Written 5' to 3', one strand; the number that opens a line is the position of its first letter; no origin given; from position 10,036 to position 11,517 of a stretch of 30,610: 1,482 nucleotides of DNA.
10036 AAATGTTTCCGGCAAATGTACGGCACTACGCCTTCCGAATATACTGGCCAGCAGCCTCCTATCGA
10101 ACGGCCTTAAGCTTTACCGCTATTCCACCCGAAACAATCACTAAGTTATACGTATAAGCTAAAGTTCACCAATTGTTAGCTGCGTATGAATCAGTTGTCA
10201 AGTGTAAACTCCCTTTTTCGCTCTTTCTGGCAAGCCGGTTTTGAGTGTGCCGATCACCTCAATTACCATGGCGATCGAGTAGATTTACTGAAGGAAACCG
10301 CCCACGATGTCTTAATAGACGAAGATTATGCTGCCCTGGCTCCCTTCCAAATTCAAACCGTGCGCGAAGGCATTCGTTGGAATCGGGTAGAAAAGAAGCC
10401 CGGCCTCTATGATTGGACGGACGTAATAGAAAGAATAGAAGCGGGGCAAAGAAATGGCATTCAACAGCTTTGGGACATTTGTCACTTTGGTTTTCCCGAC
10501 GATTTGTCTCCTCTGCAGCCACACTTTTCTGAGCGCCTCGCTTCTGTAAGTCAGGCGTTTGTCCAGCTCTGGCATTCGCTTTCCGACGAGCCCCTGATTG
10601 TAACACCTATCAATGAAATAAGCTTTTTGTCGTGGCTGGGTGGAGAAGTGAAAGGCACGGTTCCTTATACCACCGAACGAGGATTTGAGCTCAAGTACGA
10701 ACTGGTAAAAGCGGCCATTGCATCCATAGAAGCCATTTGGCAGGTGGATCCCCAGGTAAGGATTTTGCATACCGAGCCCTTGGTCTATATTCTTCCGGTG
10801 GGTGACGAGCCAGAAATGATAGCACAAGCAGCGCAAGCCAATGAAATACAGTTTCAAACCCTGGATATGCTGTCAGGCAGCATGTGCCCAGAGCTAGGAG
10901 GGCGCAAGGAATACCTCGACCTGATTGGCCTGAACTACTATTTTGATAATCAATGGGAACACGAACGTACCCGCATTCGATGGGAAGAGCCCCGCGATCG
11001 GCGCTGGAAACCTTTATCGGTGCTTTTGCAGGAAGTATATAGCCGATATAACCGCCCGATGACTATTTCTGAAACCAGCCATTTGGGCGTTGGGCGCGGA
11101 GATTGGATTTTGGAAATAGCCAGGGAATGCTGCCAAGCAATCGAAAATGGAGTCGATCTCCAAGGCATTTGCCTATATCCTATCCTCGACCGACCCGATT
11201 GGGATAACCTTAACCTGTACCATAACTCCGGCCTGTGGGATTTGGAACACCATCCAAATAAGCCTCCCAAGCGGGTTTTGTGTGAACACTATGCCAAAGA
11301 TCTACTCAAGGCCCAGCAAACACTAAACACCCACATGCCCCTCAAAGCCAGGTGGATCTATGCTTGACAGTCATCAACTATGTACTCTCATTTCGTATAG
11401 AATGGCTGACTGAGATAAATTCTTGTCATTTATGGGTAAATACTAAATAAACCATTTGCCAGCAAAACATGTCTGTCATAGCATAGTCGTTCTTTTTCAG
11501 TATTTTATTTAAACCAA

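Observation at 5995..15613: Hybrid two-component sensor adjacent to a cluster of four cytoplasmic clan GH-A hydrolases (three GH1-like paralogs plus one GH5-like) with no SusC/SusD in the window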

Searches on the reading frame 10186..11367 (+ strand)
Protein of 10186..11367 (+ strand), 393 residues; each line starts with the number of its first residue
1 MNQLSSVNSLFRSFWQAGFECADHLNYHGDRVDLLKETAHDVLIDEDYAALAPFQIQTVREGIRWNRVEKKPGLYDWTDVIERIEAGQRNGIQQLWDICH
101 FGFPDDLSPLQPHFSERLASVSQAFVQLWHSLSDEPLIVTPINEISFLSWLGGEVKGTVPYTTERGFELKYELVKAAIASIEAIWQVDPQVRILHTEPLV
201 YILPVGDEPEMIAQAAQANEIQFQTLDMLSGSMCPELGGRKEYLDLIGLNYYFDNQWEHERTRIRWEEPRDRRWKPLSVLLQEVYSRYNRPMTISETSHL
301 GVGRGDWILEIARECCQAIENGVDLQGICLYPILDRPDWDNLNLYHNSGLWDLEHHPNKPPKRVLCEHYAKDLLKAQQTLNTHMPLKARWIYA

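Call 4: search_protein_families(library=pfam, proteins=[window:10186-11367:+], max_evalue=0.1)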
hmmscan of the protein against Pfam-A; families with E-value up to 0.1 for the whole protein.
window:10186-11367:+ (393 aa): 1 family
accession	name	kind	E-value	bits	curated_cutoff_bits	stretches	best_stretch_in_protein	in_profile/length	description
PF00232.24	Glyco_hydro_1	-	0.0019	17.2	22.6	0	44-222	60-243/453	Glycosyl hydrolase family 1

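Call 5: search_protein_families(library=ncbifam, proteins=[window:10186-11367:+], max_evalue=0.1)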
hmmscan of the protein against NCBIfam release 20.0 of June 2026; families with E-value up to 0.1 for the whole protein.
window:10186-11367:+ (393 aa): 3 families
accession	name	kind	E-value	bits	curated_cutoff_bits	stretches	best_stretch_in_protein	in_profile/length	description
TIGR03356.1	BGL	equivalog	0.00071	18.6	478.5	0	45-224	57-243/427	GH1 family beta-glucosidase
NF041004.1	Beta_gal_BgaS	equivalog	0.013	14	475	0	277-340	365-431/479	beta-galactosidase BgaS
NF051902.1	GH35_fam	subfamily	0.018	13.7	500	1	45-92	38-85/510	GH35 family beta-galactosidase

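Call 6: search_solved_structures(query=window:10186-11367:+, max_evalue=1, show_alignments=1)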
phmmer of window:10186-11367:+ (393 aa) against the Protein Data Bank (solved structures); distinct sequences matched with E-value up to 1: 6.
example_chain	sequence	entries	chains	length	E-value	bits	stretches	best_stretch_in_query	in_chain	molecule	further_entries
6z1h_A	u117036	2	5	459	0.018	17.2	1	242-359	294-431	ANCESTRAL RECONSTRUCTED GLYCOSIDASE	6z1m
1vff_A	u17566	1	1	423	0.036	16.2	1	165-341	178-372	beta-glucosidase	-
6kdc_A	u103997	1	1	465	0.05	15.7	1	277-340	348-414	Beta-glucosidase/6-phospho-beta-glucosidase/beta-galactosidase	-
9w4b_A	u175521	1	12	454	0.45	12.6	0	286-340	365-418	beta-glucosidase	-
9w4f_A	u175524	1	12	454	0.47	12.5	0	286-340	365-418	beta-glucosidase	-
9uct_A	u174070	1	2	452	0.75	11.8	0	306-340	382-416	beta-glucosidase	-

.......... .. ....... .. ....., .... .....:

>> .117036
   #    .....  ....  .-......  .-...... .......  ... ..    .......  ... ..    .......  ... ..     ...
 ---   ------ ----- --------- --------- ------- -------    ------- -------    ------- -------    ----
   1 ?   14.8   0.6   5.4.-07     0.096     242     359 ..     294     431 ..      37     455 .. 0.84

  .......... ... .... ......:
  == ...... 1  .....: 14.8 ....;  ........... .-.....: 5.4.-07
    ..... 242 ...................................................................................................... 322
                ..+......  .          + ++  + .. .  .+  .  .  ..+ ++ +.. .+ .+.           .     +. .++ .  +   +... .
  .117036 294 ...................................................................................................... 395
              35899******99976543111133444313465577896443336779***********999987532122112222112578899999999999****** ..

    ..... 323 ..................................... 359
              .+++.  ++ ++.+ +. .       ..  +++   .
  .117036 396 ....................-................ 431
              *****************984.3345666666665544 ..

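Call 9: find_homologous_proteins(query=window:10186-11367:+)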
Query window:10186-11367:+ (393 aa): 3569 proteins with E <= 0.001 among 6525 candidates; the best 120 are listed.
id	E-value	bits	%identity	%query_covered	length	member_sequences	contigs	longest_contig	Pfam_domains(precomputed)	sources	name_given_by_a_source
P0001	1.4e-275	932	100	100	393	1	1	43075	-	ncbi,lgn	ncbi:MAG: amine oxidase [Bacteroidota bacterium]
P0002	5.3e-248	841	89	100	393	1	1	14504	-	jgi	jgi:beta-glucosidase/6-phospho-beta-glucosidase/beta-galactosidase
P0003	2.0e-204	697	75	96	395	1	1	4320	-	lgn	-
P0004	2.3e-192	658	71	97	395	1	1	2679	-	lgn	-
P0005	7.4e-192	656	70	95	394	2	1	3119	-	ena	-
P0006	6.1e-189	646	68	100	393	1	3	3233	-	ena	-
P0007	6.3e-183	626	65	99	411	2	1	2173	-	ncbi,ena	-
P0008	1.2e-179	616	66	97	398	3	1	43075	-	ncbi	ncbi:MAG: amine oxidase [Bacteroidota bacterium]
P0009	3.1e-179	614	66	95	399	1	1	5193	-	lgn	-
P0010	4.6e-176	604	64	98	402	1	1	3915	-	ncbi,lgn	-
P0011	5.4e-176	604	63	99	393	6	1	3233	-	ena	-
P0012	1.6e-175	602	64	98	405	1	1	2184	-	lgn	-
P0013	3.3e-174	598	63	96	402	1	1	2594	-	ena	-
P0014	9.9e-172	590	63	97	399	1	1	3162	-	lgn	-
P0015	7.2e-149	514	56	96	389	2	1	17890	-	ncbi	-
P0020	1.1e-137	477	54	96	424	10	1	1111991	-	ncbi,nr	ncbi:amine oxidase [Pontibacter amylolyticus]|nr:amine oxidase [Pontibacter amylolyticus]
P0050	6.2e-133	462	57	93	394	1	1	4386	PF00232.25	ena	-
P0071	8.4e-131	455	53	94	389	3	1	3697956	-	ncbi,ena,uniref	ncbi:amine oxidase [Mucilaginibacter sp.]|uniref:amine oxidase n=1 Tax=Mucilaginibacter sp. TaxID=18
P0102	4.5e-129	449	54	94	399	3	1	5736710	-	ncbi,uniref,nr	ncbi:amine oxidase [Hymenobacter tibetensis]|uniref:Amine oxidase n=1 Tax=Hymenobacter tibetensis Ta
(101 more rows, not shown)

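Call 10: find_encoding_contigs(protein=P0020, flank=10000, max_places=2)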
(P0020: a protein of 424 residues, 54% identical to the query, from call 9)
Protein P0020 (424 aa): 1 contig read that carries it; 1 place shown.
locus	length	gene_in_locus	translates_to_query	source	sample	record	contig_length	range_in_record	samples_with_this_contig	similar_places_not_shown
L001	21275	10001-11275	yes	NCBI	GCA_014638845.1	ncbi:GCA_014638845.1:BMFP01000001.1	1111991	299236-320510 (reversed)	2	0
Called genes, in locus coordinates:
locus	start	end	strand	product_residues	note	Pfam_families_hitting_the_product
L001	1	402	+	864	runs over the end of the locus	PF00311:PEPcase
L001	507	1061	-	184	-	PF00929:RNase_T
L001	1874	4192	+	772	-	PF17678:Glyco_hydro_92N, PF07971:Glyco_hydro_92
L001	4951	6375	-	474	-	PF07690:MFS_1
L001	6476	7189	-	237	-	PF26351:DUF8091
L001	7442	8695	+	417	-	PF00534:Glycos_transf_1 (faint), PF13692:Glyco_trans_1_4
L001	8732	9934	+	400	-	PF13450:NAD_binding_8, PF03275:GLF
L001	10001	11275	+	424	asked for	-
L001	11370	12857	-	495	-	PF13520:AA_permease_2, PF00324:AA_permease, PF13906:AA_permease_C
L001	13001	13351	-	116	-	-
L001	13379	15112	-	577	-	PF13520:AA_permease_2, PF00324:AA_permease, PF13906:AA_permease_C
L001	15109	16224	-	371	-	PF03706:LPG_synthase_TM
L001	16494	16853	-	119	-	-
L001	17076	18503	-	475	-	PF13520:AA_permease_2, PF00324:AA_permease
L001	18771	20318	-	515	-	PF02638:GHL10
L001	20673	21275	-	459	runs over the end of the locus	PF10396:TrmE_N, PF12631:MnmE_helical, PF00025:Arf (weak), PF00350:Dynamin_N (faint), PF01926:MMR_HSR1, PF02421:FeoB_N, PF16897:MMR_HSR1_Xtn (faint)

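Call 11: find_encoding_contigs(protein=P0102, flank=10000, max_places=2)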
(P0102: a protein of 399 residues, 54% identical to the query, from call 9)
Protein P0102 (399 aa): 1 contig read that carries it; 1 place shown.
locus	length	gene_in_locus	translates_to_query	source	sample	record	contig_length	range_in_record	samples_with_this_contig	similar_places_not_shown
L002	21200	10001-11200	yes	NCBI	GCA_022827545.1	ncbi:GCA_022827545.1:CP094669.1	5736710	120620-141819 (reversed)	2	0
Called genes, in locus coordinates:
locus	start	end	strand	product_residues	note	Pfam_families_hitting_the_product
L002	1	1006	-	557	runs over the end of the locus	PF24793:GINT1_N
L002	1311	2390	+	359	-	PF20706:GT4-conflict (faint), PF13439:Glyco_transf_4 (faint), PF00534:Glycos_transf_1, PF13692:Glyco_trans_1_4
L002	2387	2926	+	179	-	-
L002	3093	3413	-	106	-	-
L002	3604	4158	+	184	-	-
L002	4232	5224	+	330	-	PF00490:ALAD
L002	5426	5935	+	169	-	PF13302:Acetyltransf_3 (weak), PF00583:Acetyltransf_1, PF13673:Acetyltransf_10, PF13508:Acetyltransf_7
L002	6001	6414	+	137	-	PF00892:EamA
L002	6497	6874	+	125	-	PF02537:CRCB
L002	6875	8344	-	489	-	PF00324:AA_permease, PF13520:AA_permease_2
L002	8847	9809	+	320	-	PF01545:Cation_efflux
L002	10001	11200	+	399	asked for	-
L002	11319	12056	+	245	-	PF07894:SACK1 (faint), PF13091:PLDc_2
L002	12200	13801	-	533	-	PF07691:PA14, PF10528:GLEYA (weak), PF14200:RicinB_lectin_2, PF18962:Por_Secre_tail (weak)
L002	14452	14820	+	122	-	PF04342:DMT_6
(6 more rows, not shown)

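Call 12: find_encoding_contigs(protein=P0071, flank=10000, max_places=2)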
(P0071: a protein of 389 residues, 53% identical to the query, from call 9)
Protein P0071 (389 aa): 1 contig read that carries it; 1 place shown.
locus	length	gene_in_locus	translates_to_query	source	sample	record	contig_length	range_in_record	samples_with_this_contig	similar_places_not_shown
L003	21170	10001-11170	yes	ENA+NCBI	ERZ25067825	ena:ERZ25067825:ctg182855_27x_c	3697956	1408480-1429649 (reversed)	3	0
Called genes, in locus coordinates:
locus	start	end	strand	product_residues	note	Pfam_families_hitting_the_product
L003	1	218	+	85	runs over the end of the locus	PF05016:ParE_toxin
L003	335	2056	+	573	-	PF01336:tRNA_anti-codon, PF00152:tRNA-synt_2, PF01409:tRNA-synt_2d (faint)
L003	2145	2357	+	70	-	-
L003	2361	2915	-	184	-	-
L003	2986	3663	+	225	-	PF03167:UDG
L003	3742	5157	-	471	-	PF02113:Peptidase_S13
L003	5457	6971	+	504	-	PF00324:AA_permease, PF13520:AA_permease_2, PF13906:AA_permease_C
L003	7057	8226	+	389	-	PF07690:MFS_1, PF12832:MFS_1_like, PF13347:MFS_2 (weak), PF00083:Sugar_tr, PF13347:MFS_2, PF07690:MFS_1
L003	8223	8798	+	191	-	PF01914:MarC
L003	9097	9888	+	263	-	PF02567:PhzC-PhzF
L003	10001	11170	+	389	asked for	-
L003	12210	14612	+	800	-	PF21088:MS_channel_1st (weak), PF00924:MS_channel_2nd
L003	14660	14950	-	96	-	-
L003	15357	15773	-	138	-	-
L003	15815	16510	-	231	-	PF00849:PseudoU_synth_2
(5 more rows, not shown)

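Call 24: find_related_loci(query=A1, collection=genome_contigs, flank=10000)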
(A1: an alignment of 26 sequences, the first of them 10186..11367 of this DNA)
Query A1 (393 aa) in genome_contigs; peptide patterns used: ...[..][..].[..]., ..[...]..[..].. (x = any residue, [..] = any of these).
598 stretches matched a pattern (row limit reached: there are more); 552 encode a relative of the query (tblastn E <= 1e-3); the best 80 are kept; 80 distinct loci.
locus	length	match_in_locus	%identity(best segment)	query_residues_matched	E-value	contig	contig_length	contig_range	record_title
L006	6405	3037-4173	56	7-385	8e-153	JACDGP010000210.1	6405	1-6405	MAG: Herpetosiphonaceae bacterium isolate MGR_bin415 SD2908_NODE_5892_length_6405_cov_1.507327, whole genome shotgun seq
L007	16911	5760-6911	56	2-385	3e-150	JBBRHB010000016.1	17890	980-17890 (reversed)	MAG: Chloroflexales bacterium isolate Co_metawrap_2681 Cmw_2681_k141_17339649_length_17890_cov_7.9984, whole genome shot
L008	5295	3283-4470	54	4-387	3e-140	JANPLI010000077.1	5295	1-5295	MAG: Hymenobacteraceae bacterium isolate VAR_61_concoct_317_sub VAR_61_k141_1274845, whole genome shotgun sequence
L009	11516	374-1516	55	2-377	5e-138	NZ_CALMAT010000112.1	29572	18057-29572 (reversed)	MAG: uncultured Mucilaginibacter sp. isolate SRR12240180_bin.4_CONCOCT_v1.1_MAG NODE_421_length_29572_cov_4.292204, whol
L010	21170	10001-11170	53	1-384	2e-136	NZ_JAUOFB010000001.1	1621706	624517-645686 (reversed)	Hymenobacter sp. BT730 NODE_1_length_1621706_cov_50.307419, whole genome shotgun sequence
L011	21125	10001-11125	54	8-377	5e-136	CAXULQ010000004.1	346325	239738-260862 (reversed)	MAG TPA_asm: uncultured Sphingobacteriaceae bacterium isolate public_SRR11456913_metawrap_bin.3 genome assembly, contig:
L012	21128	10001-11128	55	9-380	8e-136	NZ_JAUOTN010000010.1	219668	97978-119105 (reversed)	Pontibacter coccineus strain BT731 NODE_10_length_219668_cov_38.024026, whole genome shotgun sequence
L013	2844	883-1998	55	11-377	4e-142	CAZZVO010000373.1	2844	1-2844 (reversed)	MAG: uncultured Mucilaginibacter sp. isolate Brown_J.bin.6 genome assembly, contig: NODE_23534_length_2844_cov_6.467551,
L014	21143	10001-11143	54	5-381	2e-135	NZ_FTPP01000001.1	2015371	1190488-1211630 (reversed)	Pontibacter indicus strain LP100, whole genome shotgun sequence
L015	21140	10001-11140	54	5-380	2e-134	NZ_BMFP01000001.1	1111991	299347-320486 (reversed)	Pontibacter amylolyticus strain CGMCC 1.12749 sequence01, whole genome shotgun sequence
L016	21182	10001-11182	53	1-389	3e-133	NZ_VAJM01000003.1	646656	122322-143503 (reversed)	Hymenobacter jeollabukensis strain 1-3-3-8 contig3, whole genome shotgun sequence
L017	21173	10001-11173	51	1-387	1e-132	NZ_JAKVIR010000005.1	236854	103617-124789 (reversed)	Pontibacter sp. E15-1 NODE_5_length_236854_cov_167.748460, whole genome shotgun sequence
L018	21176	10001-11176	52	1-388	7e-133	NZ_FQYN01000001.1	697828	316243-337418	Hymenobacter daecheongensis DSM 21074, whole genome shotgun sequence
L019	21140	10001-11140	54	10-384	2e-132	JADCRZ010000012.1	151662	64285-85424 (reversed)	MAG: Williamsia sp. isolate E01 scaffold12-size151662, whole genome shotgun sequence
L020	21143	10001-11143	55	6-377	3e-132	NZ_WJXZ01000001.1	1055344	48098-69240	Larkinella terrae strain KCTC 52001 kctcs2001_1, whole genome shotgun sequence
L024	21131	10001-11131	54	4-377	4e-131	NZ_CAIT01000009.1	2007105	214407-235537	Fibrisoma limi BUZ 3 strain type strain:BUZ 3, whole genome shotgun sequence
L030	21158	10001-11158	52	3-384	5e-129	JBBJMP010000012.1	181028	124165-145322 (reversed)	MAG: Chitinophagaceae bacterium isolate RUP_SRG_29 NODE_74_length_181028_cov_24.490145, whole genome shotgun sequence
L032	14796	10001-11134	51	5-379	4e-129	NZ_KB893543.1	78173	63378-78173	Spirosoma spitsbergense DSM 19989 B157DRAFT_scaffold_25.26, whole genome shotgun sequence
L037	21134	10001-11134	53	7-380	3e-128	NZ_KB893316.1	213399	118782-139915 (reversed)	Segetibacter koreensis DSM 18137 B154DRAFT_scaffold_10.11, whole genome shotgun sequence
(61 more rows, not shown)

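Call 37: find_encoding_contigs(protein=P0001, flank=10000, max_places=2)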
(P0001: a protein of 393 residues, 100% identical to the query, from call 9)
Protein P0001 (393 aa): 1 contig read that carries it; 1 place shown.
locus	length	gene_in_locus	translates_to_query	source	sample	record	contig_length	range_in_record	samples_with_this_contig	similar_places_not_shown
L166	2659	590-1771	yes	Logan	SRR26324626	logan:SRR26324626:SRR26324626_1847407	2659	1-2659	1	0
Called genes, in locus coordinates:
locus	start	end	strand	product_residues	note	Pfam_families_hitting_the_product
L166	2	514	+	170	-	?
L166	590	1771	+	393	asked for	-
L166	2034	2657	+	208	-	?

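Call 46: search_solved_structures(query=A1, max_evalue=0.01, show_alignments=2)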
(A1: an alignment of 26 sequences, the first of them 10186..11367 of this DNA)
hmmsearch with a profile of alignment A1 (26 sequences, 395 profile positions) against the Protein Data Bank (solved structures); distinct sequences matched with E-value up to 0.01: 6.
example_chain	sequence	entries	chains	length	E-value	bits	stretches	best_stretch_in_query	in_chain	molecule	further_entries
6z1h_A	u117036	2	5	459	5.2e-08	35.3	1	37-343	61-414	ANCESTRAL RECONSTRUCTED GLYCOSIDASE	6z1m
8in1_A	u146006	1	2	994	3.4e-05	26.1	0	279-363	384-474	Beta-Glucosidase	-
6kdc_A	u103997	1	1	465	8.8e-05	24.7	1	279-343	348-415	Beta-glucosidase/6-phospho-beta-glucosidase/beta-galactosidase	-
8y9q_A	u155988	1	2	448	0.0034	19.5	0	279-342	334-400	b-glucosidase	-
5xb7_A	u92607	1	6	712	0.0035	19.5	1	40-110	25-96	Beta-galactosidase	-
4ha3_A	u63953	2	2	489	0.0071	18.4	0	279-342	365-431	Beta-galactosidase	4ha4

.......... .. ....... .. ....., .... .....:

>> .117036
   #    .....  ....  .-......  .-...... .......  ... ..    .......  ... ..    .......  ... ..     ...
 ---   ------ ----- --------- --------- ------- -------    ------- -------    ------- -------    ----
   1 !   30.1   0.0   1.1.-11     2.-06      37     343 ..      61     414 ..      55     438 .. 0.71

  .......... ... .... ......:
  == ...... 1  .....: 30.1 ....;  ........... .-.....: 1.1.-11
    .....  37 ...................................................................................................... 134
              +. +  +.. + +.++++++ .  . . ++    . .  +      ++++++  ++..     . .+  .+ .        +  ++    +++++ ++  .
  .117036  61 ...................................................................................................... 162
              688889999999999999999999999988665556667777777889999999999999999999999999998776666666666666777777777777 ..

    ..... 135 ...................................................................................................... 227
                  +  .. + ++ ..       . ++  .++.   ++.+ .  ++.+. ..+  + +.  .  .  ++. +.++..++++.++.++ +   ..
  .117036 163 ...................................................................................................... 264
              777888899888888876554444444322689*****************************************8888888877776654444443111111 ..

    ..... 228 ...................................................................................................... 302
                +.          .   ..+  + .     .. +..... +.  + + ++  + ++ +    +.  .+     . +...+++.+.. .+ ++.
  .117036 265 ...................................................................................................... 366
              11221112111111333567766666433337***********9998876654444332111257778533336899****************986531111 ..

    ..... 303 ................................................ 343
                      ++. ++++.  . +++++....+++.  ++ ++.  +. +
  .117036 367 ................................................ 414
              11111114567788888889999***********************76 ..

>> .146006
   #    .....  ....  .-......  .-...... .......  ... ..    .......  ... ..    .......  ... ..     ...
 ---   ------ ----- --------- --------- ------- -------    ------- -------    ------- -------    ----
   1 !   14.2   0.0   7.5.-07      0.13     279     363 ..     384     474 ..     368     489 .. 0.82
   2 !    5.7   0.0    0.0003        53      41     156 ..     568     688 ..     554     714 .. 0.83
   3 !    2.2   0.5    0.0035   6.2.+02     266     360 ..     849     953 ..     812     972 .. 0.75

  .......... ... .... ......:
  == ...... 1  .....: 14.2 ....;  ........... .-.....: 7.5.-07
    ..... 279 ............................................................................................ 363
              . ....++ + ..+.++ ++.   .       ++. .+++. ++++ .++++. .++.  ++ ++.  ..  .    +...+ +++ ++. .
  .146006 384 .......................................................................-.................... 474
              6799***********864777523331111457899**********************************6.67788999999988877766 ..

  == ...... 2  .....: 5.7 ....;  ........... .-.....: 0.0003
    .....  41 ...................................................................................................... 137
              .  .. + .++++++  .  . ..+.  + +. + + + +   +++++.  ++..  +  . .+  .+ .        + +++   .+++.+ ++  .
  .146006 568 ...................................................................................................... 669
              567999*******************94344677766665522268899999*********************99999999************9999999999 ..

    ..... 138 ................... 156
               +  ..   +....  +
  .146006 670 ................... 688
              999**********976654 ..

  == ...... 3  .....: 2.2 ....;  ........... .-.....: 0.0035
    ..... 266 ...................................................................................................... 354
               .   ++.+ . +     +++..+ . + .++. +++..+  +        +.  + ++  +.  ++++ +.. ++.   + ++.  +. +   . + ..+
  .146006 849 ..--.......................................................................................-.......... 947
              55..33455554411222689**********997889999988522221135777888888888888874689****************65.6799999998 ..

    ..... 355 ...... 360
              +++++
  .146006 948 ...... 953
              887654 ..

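Call 52: predict_structure(alignment_id=A1)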
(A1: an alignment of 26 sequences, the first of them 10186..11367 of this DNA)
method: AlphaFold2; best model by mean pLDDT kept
length: 393 residues; sequences in the alignment: 26
mean_pLDDT: 89.8   pTM: 0.89
mean pLDDT of the five models: 89.8, 89.4, 89.1, 88.5, 86.6
residues with pLDDT >= 90: 292; 70-90: 69; 50-70: 18; < 50: 14
segments of 3 or more residues with pLDDT < 50: 1-6, 386-393
pLDDT, mean of each block of 10 residues (from residue 1): 51 95 82 91 96 97 92 94 97 95 80 93 98 96 85 54 77 97 98 96 94 93 95 97 97 92 89 96 97 96 93 97 96 92 92 93 96 95 56 33
secondary structure, 60 per line:
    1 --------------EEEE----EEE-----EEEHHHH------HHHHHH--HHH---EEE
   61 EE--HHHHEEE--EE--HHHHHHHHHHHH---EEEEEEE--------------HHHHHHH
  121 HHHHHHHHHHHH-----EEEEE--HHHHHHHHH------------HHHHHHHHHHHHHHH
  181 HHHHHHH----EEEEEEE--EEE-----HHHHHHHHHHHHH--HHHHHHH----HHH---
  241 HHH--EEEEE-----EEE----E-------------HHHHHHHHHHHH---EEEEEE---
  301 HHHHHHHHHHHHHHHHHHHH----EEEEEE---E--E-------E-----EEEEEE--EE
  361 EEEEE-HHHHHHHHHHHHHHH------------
elements in order: E15-18 E23-25 E31-33 H34-37 H44-49 E58-62 H65-68 E69-71 H78-89 E93-99 H114-132 E138-142 H145-153 H166-187 E192-198 E201-203 H209-221 H224-230 E246-250 E256-258 H277-288 E292-297 H301-320 E325-330 E351-356 E359-365 H367-381
